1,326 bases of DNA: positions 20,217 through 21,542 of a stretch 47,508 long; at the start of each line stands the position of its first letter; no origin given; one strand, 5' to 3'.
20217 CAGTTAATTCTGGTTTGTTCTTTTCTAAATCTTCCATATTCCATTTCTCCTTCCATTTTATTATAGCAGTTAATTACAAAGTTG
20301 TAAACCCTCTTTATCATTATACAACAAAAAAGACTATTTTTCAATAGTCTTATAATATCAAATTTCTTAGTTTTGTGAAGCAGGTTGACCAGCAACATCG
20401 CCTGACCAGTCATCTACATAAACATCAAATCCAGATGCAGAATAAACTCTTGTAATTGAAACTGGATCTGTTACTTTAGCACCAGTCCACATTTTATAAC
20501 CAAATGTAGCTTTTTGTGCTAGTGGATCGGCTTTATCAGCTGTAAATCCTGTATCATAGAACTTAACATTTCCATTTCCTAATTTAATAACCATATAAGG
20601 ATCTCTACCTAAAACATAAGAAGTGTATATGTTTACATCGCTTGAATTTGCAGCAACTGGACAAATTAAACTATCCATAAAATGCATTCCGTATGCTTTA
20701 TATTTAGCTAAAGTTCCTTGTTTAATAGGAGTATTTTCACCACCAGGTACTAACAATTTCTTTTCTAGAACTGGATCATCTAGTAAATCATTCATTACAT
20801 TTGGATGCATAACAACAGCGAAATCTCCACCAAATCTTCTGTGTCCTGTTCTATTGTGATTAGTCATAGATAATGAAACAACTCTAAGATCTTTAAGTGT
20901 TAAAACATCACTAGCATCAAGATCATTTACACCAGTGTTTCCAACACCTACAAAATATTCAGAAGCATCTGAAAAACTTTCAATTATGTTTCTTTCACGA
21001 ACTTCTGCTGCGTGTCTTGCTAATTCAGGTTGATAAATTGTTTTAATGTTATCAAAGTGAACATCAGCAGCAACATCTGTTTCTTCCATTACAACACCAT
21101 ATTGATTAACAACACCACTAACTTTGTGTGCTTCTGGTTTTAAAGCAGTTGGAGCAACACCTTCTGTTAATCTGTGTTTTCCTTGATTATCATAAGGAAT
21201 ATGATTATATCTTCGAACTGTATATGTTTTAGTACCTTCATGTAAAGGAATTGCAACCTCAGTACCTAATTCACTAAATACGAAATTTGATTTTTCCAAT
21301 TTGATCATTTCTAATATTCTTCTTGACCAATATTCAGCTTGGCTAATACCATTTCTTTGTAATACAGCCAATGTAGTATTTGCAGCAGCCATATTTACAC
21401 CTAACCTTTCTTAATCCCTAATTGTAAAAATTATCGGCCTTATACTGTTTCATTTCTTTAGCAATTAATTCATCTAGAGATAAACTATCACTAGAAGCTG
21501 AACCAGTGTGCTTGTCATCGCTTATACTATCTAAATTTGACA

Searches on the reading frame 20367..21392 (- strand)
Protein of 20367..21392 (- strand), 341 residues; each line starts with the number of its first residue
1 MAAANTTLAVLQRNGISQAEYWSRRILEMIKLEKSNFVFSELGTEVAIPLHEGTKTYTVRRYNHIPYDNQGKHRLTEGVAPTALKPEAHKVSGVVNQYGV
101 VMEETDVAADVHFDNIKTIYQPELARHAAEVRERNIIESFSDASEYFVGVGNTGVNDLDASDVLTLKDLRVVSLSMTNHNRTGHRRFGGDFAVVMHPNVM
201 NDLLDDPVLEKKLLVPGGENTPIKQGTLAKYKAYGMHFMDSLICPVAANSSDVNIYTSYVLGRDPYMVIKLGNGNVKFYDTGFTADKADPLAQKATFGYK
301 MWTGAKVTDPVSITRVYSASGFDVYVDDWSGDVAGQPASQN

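Call 17: search_protein_families(library=phrogs, proteins=[window:20367-21392:-], max_evalue=0.00001)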
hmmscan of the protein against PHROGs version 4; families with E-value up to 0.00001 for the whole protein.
window:20367-21392:- (341 aa): 1 family
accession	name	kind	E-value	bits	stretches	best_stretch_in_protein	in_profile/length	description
phrog_1357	-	head and packaging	5.7e-27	95.6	1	18-321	33-347/356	major head protein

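Call 36: search_dna_similar(query=window:20367-21392:-, collection=phages, mode=protein, max_rows=15, max_evalue=0.00001)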
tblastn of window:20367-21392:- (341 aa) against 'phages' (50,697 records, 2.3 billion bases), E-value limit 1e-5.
Records with a match: 5; places in all: 5; records where one place covers at least 80% of the query: 3.
Best place of each record, by identity: <60% 5.
By first word of the organism name: Bacteriophage 3; Paenibacillus 2.
By host as written in the record: - 3; Paenibacillus larvae Pl02-27 1; Paenibacillus larvae SV21 1.
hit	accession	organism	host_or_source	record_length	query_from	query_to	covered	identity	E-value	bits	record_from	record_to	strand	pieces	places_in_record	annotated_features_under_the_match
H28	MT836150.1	Bacteriophage sp.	human fecal samples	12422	29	307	82%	25.1%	4e-17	88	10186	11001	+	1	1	record has no annotation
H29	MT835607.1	Bacteriophage sp.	human fecal samples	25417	28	322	87%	23.6%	2e-10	68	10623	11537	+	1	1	record has no annotation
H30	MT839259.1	Bacteriophage sp.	human fecal samples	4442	28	322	87%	23.5%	2e-10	67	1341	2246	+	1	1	record has no annotation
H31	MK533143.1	Paenibacillus phage vB_PlaP_API480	Paenibacillus larvae Pl02-27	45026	75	318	72%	27.5%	7e-13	76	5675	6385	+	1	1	major capsid protein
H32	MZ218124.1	Paenibacillus phage SV21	Paenibacillus larvae SV21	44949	75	318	72%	27.4%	2e-11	71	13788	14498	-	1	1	major capsid protein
